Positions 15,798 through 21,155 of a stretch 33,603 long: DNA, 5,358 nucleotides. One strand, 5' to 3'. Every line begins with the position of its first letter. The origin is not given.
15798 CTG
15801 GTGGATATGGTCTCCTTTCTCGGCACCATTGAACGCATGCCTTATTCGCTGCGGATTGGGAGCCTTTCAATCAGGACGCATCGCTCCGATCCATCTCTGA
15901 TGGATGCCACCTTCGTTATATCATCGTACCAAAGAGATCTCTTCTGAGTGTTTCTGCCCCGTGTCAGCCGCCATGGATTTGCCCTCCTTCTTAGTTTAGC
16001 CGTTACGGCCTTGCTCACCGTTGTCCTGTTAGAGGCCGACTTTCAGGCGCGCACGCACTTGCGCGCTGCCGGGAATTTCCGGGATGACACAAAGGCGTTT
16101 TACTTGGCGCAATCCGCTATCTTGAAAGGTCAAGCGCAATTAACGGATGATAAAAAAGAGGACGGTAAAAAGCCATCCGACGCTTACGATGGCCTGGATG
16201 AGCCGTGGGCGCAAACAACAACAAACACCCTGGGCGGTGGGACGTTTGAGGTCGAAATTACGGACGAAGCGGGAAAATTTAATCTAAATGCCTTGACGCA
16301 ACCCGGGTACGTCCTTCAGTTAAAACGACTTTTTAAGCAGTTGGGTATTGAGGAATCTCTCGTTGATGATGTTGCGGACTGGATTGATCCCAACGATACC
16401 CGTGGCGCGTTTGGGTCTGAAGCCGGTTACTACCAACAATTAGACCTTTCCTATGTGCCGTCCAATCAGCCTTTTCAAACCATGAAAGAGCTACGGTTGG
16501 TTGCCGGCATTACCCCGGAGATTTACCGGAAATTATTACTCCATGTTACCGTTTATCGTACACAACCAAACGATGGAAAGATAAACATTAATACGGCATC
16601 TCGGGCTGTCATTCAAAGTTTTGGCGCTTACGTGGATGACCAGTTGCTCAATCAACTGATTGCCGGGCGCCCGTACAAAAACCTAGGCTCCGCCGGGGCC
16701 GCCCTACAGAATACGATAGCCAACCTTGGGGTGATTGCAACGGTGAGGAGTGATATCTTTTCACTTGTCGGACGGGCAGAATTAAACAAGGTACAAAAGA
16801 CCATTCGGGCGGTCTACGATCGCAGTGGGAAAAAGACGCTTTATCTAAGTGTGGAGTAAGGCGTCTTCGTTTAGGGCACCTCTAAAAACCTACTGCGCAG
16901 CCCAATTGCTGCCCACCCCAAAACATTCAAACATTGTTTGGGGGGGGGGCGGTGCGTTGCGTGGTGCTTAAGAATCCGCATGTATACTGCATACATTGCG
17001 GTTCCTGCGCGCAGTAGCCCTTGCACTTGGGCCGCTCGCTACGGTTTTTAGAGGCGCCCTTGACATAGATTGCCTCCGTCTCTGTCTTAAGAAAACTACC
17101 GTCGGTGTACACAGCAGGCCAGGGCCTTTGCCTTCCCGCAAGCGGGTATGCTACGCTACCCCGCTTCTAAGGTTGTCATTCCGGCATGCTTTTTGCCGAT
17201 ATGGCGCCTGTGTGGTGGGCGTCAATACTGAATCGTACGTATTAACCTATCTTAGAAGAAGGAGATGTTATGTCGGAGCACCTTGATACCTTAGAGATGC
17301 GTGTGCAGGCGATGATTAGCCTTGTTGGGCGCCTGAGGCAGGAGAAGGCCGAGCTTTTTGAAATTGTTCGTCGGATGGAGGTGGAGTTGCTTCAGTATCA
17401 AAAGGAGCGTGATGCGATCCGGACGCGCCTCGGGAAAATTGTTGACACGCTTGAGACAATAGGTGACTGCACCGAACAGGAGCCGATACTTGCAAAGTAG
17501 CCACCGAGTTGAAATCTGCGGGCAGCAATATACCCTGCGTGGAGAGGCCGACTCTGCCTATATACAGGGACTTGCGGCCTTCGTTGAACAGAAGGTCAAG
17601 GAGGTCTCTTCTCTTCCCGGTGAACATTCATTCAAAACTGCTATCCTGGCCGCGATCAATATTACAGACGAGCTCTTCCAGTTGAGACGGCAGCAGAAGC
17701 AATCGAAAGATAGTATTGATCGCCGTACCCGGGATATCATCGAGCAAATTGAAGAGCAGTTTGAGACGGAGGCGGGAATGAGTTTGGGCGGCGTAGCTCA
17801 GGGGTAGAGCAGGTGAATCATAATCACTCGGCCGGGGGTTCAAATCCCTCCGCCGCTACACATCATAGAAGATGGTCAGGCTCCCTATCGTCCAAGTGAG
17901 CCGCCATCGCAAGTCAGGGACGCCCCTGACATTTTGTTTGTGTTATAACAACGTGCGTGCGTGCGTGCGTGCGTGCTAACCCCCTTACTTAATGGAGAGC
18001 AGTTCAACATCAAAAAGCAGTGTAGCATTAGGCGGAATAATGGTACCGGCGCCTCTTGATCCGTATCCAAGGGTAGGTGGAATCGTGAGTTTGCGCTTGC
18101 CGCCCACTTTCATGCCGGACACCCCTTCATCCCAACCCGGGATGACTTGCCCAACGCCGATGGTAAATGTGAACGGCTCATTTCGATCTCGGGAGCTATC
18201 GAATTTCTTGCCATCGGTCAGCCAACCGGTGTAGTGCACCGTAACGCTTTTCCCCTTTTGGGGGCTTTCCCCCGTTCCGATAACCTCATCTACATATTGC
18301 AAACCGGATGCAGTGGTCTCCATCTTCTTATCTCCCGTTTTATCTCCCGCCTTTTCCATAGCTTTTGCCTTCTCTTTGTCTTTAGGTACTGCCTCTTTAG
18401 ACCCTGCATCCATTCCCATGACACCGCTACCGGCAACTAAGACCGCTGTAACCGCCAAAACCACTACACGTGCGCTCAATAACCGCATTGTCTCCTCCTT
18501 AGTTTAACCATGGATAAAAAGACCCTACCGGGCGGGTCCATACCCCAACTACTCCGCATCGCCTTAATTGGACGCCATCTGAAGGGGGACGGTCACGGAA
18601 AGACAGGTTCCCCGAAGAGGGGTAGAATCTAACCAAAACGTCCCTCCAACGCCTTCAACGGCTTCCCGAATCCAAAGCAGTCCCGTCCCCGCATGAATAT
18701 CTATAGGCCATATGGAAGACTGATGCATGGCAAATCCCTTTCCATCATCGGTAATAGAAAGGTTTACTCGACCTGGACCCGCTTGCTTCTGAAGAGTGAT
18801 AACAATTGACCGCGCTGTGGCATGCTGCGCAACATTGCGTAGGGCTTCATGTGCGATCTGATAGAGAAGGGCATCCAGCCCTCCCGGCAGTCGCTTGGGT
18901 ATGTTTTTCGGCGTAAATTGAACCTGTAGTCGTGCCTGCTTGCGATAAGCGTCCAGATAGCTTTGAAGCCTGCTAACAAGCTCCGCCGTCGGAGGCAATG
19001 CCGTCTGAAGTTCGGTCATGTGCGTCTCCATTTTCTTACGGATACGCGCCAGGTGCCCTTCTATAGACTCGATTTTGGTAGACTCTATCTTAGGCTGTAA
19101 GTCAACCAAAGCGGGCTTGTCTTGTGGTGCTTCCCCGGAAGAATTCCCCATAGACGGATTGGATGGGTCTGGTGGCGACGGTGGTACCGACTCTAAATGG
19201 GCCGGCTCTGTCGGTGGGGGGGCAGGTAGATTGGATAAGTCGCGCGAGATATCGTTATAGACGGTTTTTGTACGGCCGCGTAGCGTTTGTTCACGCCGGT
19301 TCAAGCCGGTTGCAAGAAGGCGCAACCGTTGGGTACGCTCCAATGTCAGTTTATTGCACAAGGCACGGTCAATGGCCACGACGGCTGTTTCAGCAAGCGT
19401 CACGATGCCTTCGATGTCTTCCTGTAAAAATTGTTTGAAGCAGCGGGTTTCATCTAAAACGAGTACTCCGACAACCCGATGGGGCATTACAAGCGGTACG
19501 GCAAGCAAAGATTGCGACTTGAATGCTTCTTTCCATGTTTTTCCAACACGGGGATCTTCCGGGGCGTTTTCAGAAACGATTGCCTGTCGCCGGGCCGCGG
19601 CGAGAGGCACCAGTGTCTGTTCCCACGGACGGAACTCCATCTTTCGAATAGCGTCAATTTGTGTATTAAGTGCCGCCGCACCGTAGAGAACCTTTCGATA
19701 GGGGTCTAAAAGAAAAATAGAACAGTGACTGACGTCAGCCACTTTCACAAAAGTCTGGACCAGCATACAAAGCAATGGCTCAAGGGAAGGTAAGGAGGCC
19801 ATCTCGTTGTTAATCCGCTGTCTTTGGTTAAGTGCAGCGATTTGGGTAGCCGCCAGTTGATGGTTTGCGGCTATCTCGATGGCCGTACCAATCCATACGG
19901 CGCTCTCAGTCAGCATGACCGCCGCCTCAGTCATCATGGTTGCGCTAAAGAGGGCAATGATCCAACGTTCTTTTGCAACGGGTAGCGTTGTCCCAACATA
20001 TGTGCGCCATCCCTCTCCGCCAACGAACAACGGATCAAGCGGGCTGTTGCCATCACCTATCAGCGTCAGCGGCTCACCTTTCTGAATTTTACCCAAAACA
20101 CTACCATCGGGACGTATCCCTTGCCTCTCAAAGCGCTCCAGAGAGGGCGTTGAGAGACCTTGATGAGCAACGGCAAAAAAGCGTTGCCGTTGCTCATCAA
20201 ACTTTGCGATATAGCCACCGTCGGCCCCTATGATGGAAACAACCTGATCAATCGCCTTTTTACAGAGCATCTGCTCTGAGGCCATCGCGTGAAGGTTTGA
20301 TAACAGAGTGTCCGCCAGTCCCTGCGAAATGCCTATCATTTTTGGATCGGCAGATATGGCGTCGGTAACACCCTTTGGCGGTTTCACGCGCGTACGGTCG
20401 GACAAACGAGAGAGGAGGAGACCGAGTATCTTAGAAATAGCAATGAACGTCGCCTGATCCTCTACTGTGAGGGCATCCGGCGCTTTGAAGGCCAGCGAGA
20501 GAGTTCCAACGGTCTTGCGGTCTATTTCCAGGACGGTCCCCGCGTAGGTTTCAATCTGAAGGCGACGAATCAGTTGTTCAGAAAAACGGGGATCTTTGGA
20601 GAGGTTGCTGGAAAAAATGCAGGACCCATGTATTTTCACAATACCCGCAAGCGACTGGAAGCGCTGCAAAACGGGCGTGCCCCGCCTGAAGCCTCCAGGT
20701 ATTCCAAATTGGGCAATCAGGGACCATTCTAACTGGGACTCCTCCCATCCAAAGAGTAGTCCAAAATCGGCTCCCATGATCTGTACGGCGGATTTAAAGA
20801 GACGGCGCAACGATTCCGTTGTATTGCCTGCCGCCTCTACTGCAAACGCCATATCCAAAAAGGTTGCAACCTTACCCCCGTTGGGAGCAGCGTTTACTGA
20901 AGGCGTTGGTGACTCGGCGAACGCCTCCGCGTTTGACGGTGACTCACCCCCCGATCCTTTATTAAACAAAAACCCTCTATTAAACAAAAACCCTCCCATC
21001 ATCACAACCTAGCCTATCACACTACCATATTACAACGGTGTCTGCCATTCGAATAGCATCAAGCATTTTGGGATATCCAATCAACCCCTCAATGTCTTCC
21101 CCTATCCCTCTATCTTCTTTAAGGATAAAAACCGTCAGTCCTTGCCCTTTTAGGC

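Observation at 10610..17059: Family of about 143-bp palindromic elements with perfect 17-bp terminal inverted repeats: three copies clustered within 6.5 kb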

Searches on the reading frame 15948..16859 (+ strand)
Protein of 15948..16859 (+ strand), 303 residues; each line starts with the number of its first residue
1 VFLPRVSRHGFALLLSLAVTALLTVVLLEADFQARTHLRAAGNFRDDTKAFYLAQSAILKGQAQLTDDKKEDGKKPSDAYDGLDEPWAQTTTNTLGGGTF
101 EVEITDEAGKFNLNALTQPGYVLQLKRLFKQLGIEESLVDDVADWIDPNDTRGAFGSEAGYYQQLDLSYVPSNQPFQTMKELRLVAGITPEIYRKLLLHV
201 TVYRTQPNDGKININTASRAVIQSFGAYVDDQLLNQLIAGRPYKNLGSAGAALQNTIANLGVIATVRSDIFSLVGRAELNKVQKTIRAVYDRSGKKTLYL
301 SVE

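Call 11: search_protein_families(library=pfam, proteins=[window:15948-16859:+])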
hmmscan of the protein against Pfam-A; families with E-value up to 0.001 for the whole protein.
window:15948-16859:+ (303 aa): 3 families
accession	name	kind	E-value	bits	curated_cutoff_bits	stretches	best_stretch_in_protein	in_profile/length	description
PF21687.3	T2SSK_1st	-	2.7e-25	89.6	26.2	1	109-204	1-106/107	Type II secretion system (T2SS), protein K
PF12836.13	HHH_3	-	6.1e-05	23.5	27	0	169-196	33-60/65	Helix-hairpin-helix motif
PF03934.19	T2SSK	-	0.00031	21.5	24.2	1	212-254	1-43/63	Type II secretion system (T2SS), protein K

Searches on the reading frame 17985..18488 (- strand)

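Call 11: search_protein_families(library=pfam, proteins=[window:17985-18488:-])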
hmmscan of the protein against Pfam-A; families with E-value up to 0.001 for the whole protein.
window:17985-18488:- (167 aa): 1 family
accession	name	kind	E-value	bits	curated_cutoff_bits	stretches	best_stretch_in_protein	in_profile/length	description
PF00254.34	FKBP_C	-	6.2e-41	139.1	21.1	1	74-164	3-94/94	FKBP-type peptidyl-prolyl cis-trans isomerase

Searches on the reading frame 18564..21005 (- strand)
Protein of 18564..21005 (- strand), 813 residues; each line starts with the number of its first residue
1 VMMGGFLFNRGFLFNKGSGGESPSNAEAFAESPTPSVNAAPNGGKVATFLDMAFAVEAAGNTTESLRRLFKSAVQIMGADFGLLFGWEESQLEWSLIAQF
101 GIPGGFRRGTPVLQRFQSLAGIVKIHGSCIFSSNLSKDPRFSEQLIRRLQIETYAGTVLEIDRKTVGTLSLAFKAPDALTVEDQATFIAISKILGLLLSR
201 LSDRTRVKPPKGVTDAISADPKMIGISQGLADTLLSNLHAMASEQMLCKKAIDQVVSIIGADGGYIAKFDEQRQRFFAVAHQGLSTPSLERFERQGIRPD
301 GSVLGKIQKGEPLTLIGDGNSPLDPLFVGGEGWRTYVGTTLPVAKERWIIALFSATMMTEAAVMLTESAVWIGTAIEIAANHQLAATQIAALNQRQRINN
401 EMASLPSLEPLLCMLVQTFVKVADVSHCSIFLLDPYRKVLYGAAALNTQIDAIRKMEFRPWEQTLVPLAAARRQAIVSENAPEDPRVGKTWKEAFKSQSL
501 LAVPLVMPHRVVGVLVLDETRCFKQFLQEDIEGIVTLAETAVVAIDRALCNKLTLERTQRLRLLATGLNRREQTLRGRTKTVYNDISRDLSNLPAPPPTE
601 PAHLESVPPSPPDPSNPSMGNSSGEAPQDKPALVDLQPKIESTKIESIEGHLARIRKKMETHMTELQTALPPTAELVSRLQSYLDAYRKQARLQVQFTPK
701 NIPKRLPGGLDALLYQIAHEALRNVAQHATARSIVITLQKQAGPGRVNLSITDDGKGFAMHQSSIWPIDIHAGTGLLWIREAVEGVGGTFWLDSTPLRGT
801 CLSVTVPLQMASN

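Call 11: search_protein_families(library=pfam, proteins=[window:18564-21005:-])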
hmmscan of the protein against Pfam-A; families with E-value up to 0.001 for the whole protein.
window:18564-21005:- (813 aa): 4 families
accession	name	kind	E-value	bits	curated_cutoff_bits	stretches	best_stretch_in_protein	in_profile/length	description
PF01590.32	GAF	-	9.1e-20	72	22.4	2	408-545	2-133/133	GAF domain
PF13185.12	GAF_2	-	4.3e-18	66.3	28.6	1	414-546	10-136/136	GAF domain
PF13492.12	GAF_3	-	1.7e-17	64.4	27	1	408-547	2-129/129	GAF domain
PF02518.31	HATPase_c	-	1.7e-11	45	26.4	1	713-809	5-110/111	Histidine kinase-, DNA gyrase B-, and HSP90-like ATPase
